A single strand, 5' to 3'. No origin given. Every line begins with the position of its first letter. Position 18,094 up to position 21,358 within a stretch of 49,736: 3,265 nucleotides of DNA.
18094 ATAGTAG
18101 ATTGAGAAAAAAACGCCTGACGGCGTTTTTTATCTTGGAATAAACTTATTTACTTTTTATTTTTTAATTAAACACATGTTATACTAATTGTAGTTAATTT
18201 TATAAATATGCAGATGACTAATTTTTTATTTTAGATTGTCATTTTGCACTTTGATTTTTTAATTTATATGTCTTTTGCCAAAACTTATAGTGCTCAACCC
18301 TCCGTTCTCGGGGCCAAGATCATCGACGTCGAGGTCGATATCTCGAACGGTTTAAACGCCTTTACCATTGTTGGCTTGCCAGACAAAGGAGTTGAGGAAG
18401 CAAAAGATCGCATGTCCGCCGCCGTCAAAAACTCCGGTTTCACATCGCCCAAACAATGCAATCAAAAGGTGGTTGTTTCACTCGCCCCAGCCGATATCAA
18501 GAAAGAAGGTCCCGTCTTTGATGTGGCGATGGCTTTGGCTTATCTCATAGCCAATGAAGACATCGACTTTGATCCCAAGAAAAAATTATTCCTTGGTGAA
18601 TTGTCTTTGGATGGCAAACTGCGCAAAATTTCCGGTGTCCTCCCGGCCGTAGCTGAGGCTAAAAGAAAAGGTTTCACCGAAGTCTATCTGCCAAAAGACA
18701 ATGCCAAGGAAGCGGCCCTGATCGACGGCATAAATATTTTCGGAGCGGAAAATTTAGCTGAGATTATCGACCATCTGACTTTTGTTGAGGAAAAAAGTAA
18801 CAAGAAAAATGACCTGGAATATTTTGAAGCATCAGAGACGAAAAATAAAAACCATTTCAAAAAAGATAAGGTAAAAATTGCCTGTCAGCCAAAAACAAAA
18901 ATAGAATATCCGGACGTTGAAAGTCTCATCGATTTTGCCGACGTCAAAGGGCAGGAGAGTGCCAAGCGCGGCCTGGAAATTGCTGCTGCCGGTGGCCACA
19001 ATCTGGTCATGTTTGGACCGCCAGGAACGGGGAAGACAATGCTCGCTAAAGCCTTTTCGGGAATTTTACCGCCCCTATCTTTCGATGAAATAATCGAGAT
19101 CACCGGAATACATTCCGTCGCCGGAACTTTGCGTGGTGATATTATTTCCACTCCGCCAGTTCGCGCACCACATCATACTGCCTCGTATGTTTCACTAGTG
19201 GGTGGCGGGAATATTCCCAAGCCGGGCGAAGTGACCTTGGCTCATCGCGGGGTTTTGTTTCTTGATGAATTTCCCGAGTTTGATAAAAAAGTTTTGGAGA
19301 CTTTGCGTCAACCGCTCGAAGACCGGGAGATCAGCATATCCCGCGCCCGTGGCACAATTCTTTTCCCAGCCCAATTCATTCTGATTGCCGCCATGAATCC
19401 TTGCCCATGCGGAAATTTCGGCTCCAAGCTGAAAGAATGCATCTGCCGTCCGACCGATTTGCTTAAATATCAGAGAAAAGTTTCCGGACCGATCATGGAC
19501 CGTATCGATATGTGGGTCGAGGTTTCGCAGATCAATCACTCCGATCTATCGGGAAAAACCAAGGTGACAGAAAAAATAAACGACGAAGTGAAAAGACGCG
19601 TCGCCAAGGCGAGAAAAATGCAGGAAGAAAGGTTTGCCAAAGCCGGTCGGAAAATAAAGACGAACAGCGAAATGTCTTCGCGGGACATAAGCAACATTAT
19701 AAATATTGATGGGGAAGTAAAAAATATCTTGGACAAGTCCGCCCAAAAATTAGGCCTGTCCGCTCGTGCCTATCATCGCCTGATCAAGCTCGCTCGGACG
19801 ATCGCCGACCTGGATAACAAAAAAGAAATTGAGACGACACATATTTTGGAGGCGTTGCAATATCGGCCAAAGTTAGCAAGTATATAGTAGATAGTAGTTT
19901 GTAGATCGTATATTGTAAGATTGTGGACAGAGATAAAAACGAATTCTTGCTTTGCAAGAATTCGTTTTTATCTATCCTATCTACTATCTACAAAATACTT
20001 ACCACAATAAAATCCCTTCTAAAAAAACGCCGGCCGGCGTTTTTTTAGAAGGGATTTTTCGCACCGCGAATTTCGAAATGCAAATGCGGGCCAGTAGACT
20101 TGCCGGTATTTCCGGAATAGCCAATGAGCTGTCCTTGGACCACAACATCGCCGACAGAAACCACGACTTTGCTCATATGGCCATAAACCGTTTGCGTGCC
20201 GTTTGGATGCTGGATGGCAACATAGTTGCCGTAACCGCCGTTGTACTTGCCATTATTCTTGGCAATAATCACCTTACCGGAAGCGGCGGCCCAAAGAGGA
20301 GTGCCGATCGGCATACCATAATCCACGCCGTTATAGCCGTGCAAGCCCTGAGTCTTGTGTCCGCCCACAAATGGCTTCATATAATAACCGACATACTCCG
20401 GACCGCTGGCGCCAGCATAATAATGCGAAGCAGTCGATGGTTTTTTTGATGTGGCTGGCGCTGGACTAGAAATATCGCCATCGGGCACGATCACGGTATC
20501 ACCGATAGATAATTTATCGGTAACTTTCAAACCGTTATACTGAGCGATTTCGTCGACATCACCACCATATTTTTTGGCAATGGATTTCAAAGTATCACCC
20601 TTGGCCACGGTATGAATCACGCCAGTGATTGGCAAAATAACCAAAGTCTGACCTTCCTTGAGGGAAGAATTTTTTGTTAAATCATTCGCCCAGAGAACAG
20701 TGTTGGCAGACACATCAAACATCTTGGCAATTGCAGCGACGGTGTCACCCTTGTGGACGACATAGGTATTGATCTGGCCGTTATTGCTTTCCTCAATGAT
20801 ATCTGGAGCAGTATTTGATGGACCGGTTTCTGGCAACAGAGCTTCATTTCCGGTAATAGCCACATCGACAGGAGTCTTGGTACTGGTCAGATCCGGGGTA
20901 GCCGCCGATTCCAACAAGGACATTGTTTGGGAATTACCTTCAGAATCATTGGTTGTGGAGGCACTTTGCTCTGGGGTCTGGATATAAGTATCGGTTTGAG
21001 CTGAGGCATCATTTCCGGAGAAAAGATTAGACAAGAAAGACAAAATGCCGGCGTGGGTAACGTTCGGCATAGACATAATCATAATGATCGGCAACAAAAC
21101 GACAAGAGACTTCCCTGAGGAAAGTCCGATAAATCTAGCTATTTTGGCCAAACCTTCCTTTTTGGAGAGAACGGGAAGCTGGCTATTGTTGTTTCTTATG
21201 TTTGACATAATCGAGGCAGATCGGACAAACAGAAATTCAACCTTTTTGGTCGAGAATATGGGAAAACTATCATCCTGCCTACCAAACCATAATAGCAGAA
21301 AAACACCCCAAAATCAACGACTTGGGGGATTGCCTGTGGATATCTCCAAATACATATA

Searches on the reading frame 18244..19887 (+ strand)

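Call 47: search_protein_families(library=pfam, proteins=[window:18244-19887:+], max_evalue=0.001)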
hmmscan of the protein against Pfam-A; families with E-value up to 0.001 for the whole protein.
window:18244-19887:+ (547 aa): 10 families
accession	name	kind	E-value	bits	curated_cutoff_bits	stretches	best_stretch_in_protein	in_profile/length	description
PF01078.27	Mg_chelatase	-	5.4e-91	304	20.3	1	230-433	1-205/207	Magnesium chelatase, subunit ChlI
PF13541.12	ChlI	-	7.9e-39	132.7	27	1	29-153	1-121/121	Subunit ChlI of Mg-chelatase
PF13335.12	Mg_chelatase_C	-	4.5e-28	98.1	26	1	447-541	5-94/94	Magnesium chelatase, subunit ChlI C-terminal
PF07728.20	AAA_5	-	6.2e-12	46.1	22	1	253-391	1-126/139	AAA domain (dynein-related subfamily)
PF00493.29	MCM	-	2.3e-09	37.2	23.3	1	326-396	113-182/224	MCM P-loop domain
PF05362.19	Lon_C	-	8.7e-08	32.4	21.1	1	22-176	38-200/205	Lon protease (S16) C-terminal proteolytic domain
PF00004.35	AAA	-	0.00013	22.9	21.2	1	255-292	2-35/131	ATPase family associated with various cellular activities (AAA)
PF05496.18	RuvB_N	-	0.00014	22.1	27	0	331-370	81-120/159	Holliday junction DNA helicase RuvB P-loop domain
PF00158.32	Sigma54_activat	-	0.00016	21.9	20.2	0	325-364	84-123/168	Sigma-54 interaction domain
PF13401.12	AAA_22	-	0.00017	22.3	27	0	253-274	7-28/130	AAA domain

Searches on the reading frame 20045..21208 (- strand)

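Call 47: search_protein_families(library=pfam, proteins=[window:20045-21208:-], max_evalue=0.001)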
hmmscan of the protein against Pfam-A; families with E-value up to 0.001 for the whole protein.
window:20045-21208:- (387 aa): 5 families
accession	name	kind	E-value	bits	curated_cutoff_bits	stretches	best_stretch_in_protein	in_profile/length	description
PF01551.29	Peptidase_M23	-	1.9e-30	105.3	28.7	1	292-385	3-92/96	Peptidase family M23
PF01476.26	LysM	-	1.8e-23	82.6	20.9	2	199-242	1-43/43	LysM domain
PF23473.1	LysM3_LYK4_5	-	1.4e-13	51.1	29.3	1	148-181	4-37/48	LYK4/5 LysM3 domain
PF23446.1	LysM1_NFP_LYK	-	1.5e-08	35.8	36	0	155-195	16-56/60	NFP/LYK LysM1 domain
PF23462.1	LysM3_NFP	-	0.00087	20.2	28.1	0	148-180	4-35/48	NFP LysM3 domain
